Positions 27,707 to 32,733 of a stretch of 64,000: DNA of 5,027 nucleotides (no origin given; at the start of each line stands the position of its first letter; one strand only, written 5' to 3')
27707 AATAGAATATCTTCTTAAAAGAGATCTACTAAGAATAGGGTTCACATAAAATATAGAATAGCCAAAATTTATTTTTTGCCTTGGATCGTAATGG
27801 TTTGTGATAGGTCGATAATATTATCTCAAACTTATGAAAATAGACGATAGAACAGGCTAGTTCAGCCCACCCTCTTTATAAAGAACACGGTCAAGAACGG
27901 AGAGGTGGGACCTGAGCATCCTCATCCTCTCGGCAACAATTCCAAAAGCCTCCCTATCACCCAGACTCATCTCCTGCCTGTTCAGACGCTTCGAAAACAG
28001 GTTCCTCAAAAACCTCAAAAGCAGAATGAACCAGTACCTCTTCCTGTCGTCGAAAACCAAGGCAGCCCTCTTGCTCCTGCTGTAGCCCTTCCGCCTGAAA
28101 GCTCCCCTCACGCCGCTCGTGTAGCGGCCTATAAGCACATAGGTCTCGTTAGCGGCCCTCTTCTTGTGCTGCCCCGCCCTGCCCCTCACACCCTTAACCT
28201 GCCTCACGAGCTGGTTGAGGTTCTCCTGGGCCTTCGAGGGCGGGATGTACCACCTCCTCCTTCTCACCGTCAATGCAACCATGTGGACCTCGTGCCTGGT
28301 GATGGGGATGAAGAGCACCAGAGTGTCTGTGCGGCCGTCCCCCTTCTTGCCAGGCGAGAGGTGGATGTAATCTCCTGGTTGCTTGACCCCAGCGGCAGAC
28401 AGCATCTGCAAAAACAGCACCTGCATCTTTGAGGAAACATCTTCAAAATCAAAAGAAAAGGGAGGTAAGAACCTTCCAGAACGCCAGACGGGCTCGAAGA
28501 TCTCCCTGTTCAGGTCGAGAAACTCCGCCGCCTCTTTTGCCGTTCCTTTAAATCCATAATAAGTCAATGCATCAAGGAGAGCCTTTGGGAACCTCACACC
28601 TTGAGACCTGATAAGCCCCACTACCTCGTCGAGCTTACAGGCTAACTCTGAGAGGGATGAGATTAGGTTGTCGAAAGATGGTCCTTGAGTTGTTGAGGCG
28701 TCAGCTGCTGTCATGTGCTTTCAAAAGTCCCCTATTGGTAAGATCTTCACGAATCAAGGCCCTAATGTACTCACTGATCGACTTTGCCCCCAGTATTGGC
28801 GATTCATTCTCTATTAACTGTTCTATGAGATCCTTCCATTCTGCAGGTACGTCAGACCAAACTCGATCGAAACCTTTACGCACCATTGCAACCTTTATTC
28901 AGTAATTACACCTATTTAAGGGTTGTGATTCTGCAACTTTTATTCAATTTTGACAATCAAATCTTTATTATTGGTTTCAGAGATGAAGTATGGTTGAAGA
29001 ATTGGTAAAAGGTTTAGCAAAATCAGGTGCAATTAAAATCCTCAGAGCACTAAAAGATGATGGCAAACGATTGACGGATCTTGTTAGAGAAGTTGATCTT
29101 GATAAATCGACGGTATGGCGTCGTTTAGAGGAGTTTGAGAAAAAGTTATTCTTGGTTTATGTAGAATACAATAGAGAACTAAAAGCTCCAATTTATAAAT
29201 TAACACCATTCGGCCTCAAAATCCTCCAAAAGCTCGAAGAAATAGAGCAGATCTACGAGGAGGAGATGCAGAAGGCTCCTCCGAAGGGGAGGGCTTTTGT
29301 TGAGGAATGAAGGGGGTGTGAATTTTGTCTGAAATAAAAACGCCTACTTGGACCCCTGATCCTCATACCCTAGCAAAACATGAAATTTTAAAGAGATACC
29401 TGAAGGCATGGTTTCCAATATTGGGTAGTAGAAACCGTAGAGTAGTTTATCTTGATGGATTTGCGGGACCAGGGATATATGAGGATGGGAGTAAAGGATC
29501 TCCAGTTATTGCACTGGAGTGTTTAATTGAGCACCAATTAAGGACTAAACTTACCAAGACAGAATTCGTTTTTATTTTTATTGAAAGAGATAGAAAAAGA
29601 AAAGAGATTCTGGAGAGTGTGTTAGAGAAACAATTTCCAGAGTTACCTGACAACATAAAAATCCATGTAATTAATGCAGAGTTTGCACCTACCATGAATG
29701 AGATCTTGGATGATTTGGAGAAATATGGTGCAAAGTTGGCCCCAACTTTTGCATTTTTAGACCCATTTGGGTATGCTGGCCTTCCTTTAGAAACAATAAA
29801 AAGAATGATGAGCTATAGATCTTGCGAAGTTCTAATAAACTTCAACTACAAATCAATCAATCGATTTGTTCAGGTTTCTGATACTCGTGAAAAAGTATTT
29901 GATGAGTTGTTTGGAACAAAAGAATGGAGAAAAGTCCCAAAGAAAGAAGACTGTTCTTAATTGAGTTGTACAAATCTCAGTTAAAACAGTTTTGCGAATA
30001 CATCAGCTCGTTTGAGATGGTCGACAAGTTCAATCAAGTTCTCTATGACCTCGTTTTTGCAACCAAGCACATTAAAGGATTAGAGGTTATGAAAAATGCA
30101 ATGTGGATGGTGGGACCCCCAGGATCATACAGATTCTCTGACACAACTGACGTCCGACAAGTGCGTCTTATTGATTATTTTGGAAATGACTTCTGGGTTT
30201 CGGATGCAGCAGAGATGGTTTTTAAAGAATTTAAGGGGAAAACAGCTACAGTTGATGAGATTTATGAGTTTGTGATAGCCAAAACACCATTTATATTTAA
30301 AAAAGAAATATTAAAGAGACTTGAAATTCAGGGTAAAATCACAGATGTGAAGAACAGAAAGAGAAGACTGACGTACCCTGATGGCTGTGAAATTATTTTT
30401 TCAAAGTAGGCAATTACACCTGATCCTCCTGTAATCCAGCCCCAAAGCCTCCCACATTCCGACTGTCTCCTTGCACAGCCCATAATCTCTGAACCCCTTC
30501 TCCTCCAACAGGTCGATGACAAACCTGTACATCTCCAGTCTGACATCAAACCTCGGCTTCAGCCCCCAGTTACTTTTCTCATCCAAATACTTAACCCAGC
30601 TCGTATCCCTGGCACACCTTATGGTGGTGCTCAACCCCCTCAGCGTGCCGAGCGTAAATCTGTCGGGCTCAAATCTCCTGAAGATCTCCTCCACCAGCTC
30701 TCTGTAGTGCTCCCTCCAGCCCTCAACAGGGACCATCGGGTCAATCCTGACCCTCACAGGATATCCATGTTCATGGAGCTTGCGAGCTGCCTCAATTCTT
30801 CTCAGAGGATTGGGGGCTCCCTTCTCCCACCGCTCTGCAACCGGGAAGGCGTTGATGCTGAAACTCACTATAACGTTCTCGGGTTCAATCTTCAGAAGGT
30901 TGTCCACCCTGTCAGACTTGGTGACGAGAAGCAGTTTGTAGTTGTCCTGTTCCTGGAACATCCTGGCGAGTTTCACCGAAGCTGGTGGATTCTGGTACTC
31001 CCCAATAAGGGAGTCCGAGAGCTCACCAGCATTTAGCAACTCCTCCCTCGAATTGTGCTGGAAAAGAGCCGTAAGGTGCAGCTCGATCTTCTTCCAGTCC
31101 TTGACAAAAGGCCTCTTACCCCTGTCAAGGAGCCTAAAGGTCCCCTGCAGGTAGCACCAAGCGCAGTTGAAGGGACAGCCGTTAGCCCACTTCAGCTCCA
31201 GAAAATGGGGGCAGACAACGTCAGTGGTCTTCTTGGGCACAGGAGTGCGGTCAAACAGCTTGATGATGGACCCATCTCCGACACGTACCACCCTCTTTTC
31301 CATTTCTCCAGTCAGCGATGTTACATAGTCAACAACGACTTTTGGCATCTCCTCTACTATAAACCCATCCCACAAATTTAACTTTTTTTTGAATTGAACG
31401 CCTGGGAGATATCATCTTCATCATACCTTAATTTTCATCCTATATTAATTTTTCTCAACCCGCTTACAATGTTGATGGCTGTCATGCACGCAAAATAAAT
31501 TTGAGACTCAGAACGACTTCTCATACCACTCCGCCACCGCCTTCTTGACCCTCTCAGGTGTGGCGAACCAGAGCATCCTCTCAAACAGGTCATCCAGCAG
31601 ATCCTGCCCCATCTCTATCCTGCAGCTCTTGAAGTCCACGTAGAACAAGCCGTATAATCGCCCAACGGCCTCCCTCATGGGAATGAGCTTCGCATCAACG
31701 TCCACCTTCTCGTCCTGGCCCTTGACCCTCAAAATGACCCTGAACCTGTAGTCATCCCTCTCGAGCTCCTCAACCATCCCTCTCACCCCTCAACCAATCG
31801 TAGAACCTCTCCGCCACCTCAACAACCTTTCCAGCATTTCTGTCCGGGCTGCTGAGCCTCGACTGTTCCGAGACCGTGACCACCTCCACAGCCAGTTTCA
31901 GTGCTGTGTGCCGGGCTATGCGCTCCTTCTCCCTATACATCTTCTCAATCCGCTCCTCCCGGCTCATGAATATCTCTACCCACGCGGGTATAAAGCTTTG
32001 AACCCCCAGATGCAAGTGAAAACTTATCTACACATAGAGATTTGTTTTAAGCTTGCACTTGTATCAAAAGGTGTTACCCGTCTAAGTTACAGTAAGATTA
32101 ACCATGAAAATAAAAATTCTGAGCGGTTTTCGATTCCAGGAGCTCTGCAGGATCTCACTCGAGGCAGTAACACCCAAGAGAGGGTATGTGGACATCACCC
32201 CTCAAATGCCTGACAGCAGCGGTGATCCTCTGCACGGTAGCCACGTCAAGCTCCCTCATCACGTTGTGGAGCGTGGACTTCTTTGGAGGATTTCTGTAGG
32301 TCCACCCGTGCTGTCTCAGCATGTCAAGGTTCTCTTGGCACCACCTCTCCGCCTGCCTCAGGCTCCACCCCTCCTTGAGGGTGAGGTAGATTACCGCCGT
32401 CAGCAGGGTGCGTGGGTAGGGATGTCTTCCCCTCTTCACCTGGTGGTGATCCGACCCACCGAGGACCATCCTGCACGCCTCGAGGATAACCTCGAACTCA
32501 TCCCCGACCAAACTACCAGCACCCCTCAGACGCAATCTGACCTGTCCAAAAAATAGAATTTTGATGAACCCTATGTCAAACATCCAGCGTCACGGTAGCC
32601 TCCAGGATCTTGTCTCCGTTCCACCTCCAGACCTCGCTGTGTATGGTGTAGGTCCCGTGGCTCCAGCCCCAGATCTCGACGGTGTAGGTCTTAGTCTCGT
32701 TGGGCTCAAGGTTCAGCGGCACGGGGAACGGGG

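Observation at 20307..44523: Asymmetric decay: structural operon intact, replication/accessory half broken, suggesting possible domestication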

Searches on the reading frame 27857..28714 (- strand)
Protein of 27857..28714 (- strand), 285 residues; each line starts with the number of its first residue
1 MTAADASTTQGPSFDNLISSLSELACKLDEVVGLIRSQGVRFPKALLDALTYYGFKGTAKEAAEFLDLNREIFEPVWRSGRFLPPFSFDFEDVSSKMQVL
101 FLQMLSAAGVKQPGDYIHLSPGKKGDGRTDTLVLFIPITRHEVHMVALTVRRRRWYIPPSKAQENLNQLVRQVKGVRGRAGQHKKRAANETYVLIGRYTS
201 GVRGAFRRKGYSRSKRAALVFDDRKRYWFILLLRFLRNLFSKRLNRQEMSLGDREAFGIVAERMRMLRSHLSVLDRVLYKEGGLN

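Call 8: search_protein_families(library=pfam, proteins=[window:27857-28714:-], max_evalue=0.01)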
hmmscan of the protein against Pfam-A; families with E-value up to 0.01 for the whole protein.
window:27857-28714:- (285 aa): 0 families

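Call 14: find_encoding_contigs(protein=window:27857-28714:-, flank=10000, max_places=10)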
Protein window:27857-28714:- (285 aa): 1 contig read that carries it; 1 place shown.
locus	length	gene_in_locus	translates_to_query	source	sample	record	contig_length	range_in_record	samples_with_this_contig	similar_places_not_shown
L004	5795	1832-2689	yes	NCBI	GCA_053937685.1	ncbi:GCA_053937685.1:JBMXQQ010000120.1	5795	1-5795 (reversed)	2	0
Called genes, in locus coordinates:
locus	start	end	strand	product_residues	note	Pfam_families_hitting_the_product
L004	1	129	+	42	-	?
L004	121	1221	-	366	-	-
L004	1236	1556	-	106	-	PF25213:HVO_A0261_N, PF14947:HTH_45 (weak)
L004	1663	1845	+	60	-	-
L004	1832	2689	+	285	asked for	-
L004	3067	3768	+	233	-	-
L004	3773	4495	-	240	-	-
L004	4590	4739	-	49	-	-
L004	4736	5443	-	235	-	-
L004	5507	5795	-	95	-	?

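Call 39: search_protein_families(library=phrogs, proteins=[window:27857-28714:-, L004:121-1221:-], max_evalue=0.01)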
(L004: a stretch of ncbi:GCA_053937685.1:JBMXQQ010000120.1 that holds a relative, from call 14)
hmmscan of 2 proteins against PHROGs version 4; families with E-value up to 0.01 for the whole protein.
window:27857-28714:- (285 aa): 0 families

L004:121-1221:- (366 aa): 0 families

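Call 40: search_protein_families(library=padloc, proteins=[window:27857-28714:-, L004:121-1221:-], max_evalue=0.01)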
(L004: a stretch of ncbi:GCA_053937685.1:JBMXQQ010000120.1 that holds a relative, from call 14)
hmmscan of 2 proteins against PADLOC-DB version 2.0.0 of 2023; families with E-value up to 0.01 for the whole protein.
window:27857-28714:- (285 aa): 0 families

L004:121-1221:- (366 aa): 6 families
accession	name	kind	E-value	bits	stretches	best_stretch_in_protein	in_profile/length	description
PDLC04567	PDC-M30A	-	2.2e-66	222.4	1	8-364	8-380/381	-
PDLC04566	PDC-M30A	-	3.1e-37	126.5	1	13-350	12-344/372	-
PDLC04568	PDC-M30A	-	3.1e-30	103.7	1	12-351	12-348/368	-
PDLC04636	PDC-M41A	-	1.5e-18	65.6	2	15-160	10-150/281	-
PDLC04635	PDC-M41A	-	3.6e-17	61.2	1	14-219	11-228/298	-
PDLC04638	PDC-M41A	-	2.8e-07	28.4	1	15-264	15-269/275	-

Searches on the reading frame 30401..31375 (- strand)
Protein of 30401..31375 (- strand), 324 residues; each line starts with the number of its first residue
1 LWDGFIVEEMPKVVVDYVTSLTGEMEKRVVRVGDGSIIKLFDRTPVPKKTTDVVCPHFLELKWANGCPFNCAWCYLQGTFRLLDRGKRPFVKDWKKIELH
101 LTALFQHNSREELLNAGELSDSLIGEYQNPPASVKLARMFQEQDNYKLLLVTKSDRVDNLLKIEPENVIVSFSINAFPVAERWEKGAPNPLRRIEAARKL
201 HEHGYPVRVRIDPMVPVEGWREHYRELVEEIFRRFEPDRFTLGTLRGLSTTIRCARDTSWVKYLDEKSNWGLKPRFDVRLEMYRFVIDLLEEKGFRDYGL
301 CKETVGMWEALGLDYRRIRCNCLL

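Call 6: search_protein_families(library=phrogs, proteins=[window:30401-31375:-], max_evalue=0.001)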
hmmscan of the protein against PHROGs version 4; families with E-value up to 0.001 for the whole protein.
window:30401-31375:- (324 aa): 1 family
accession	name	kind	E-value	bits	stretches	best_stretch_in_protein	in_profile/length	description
phrog_13321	-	unknown function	6.2e-10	39.7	1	63-273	48-258/307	-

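Call 8: search_protein_families(library=pfam, proteins=[window:30401-31375:-], max_evalue=0.01)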
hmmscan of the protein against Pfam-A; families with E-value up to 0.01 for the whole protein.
window:30401-31375:- (324 aa): 2 families
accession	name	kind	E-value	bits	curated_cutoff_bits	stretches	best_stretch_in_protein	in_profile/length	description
PF20903.3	SPL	-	7.1e-18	65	27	1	63-235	83-254/338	Spore photoproduct lyase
PF04055.27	Radical_SAM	-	2.8e-06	28.1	29.5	1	64-223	4-157/166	Radical SAM superfamily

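Call 40: search_protein_families(library=padloc, proteins=[window:30401-31375:-], max_evalue=0.01)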
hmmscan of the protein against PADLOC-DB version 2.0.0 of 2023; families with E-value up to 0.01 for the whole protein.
window:30401-31375:- (324 aa): 0 families

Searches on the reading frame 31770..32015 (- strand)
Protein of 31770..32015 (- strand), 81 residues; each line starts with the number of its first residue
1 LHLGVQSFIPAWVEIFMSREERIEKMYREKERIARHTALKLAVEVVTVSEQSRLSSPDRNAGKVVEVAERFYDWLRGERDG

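Call 6: search_protein_families(library=phrogs, proteins=[window:31770-32015:-], max_evalue=0.001)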
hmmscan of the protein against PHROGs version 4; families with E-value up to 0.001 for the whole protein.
window:31770-32015:- (81 aa): 1 family
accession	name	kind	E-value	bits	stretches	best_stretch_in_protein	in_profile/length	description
phrog_993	-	unknown function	3.1e-05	24.9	1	28-79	108-155/210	-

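Call 53: search_protein_families(library=pfam, proteins=[window:31770-32015:-], max_evalue=0.01)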
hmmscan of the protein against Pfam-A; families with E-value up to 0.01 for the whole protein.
window:31770-32015:- (81 aa): 0 families

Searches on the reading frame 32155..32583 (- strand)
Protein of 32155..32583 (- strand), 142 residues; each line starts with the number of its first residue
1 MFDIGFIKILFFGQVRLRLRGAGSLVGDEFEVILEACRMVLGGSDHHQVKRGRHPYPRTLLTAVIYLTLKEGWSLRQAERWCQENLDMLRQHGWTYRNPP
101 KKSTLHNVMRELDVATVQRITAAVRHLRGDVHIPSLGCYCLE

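Call 5: search_protein_families(library=phrogs, proteins=[window:32155-32583:-], max_evalue=0.001)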
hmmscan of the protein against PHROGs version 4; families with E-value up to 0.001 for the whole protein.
window:32155-32583:- (142 aa): 0 families

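Call 7: search_protein_families(library=pfam, proteins=[window:32155-32583:-], max_evalue=0.01)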
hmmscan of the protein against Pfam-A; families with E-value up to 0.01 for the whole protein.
window:32155-32583:- (142 aa): 2 families
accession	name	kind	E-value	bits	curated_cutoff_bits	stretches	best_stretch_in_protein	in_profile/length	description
PF13808.11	DDE_Tnp_1_assoc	-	1.1e-06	29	32.3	1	45-120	9-83/88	DDE_Tnp_1-associated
PF05598.16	DUF772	-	1.4e-05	25.5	23.1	1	52-120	1-70/74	Transposase domain (DUF772)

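Call 70: find_encoding_contigs(protein=window:32155-32583:-, flank=10000, max_places=10)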
Protein window:32155-32583:- (142 aa): no gene with exactly this product is on record in the collection.
